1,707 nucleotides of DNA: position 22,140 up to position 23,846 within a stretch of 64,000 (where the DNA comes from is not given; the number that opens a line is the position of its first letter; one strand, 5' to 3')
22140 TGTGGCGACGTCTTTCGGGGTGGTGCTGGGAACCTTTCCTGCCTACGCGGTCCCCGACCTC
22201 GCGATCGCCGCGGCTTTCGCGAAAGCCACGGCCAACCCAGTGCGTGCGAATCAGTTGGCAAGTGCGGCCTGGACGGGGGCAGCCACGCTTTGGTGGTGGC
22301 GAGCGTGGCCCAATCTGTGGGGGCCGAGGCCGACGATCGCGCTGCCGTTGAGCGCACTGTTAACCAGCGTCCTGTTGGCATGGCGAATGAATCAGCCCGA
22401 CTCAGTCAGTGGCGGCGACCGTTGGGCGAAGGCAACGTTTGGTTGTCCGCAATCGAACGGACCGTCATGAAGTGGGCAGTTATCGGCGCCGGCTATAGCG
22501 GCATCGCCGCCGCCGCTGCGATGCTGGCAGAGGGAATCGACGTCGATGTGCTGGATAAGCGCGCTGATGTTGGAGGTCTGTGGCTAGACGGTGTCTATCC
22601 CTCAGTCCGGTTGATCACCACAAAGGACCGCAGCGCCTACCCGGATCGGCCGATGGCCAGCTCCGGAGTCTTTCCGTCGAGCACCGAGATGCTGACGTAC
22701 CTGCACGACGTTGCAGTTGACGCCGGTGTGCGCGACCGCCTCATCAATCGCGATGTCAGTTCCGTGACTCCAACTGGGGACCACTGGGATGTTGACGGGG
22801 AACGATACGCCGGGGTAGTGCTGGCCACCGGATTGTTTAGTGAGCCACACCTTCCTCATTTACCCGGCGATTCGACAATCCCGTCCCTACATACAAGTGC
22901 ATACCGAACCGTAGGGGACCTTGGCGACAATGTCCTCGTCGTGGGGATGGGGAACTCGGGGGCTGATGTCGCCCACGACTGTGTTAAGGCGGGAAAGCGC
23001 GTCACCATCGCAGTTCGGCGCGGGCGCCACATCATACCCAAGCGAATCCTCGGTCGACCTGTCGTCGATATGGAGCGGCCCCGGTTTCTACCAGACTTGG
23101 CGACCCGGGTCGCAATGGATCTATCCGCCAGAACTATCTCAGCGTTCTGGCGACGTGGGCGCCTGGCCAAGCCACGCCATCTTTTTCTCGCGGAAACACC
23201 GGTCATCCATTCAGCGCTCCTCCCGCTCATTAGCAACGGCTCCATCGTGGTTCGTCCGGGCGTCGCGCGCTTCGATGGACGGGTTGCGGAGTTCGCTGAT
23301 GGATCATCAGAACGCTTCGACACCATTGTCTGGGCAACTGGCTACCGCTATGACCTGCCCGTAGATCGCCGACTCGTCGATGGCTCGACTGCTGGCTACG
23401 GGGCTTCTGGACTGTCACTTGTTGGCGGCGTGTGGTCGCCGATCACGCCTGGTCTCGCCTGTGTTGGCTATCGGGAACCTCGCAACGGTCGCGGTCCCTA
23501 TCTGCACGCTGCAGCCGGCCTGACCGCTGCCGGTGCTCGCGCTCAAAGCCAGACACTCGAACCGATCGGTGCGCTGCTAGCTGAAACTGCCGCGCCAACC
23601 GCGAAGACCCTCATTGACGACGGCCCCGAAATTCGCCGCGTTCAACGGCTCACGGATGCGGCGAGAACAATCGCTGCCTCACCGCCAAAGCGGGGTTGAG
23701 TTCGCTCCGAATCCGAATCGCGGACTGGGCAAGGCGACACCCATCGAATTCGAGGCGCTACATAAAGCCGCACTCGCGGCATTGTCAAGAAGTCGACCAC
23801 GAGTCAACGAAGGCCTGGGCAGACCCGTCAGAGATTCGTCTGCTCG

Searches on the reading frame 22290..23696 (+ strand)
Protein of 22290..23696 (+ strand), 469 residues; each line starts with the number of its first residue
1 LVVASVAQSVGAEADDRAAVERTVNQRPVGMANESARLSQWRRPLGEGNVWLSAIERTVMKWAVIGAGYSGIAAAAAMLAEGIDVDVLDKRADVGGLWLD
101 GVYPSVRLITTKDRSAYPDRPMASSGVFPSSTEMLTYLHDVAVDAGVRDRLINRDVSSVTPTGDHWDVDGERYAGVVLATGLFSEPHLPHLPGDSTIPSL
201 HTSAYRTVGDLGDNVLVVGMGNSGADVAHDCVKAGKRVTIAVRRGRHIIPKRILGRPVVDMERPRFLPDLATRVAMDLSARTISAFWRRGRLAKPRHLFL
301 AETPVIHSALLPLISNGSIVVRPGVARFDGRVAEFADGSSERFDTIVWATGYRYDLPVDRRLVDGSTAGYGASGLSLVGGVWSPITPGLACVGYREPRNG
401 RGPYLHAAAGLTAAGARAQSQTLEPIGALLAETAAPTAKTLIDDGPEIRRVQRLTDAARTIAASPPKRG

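Call 56: search_protein_families(library=ncbifam, proteins=[window:22290-23696:+], max_evalue=0.00001)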
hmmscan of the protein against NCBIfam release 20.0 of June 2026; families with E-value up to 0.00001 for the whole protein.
window:22290-23696:+ (469 aa): 15 families
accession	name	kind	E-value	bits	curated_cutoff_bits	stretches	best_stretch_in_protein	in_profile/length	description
NF040505.1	ArsO_flavin_mono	equivalog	3.6e-28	99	425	1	63-357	4-285/346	ArsO family NAD(P)H-dependent flavin-containing monooxygenase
TIGR04046.1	MSMEG_0569_nitr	hypoth_equivalog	1.5e-16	60.4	498.35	1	63-260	4-208/400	MSMEG_0569 family flavin-dependent oxidoreductase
NF058570.1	trimeth_mono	equivalog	5.1e-16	58.8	675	1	169-244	148-227/443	trimethylamine monooxygenase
TIGR04018.1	Bthiol_YpdA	hypoth_equivalog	7.5e-16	57.8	339.9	1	63-245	3-185/316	YpdA family putative bacillithiol disulfide reductase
NF009409.0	PRK12770.1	subfamily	5.8e-12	45.3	343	1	56-109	15-67/360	putative glutamate synthase subunit beta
NF009454.0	PRK12814.1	equivalog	5.8e-09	34.9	916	0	56-108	190-241/657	putative NADPH-dependent glutamate synthase small subunit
NF009414.0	PRK12778.1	equivalog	1.1e-08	33.8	1103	0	24-108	397-479/752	bifunctional dihydroorotate dehydrogenase B NAD binding subunit/NADPH-dependent glutamate synthase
TIGR03315.1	Se_ygfK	equivalog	4.6e-08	31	835.3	0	56-108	534-585/1012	putative selenate reductase subunit YgfK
TIGR01318.1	gltD_gamma_fam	subfamily_domain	1.5e-07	30.4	482.95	1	52-107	134-188/467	glutamate synthase, small subunit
NF009410.0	PRK12771.1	subfamily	3.7e-07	29.1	516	0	56-101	135-180/566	NAD(P)-binding protein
NF005560.0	PRK07233.1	equivalog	4.3e-07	29.1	252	1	60-97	1-38/435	hypothetical protein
TIGR02734.1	crtI_fam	subfamily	2.7e-06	26.3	238.1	1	63-96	2-35/504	phytoene desaturase family protein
TIGR01316.1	gltA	equivalog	5.4e-06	25.5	471.75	0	39-108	114-181/449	NADPH-dependent glutamate synthase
NF009408.0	PRK12769.1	equivalog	8.2e-06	24.2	1003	0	52-107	320-374/659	formate-dependent uric acid utilization protein AegA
TIGR01317.1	GOGAT_sm_gam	subfamily_domain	9.3e-06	24.7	447.7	0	54-102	138-186/485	glutamate synthase small subunit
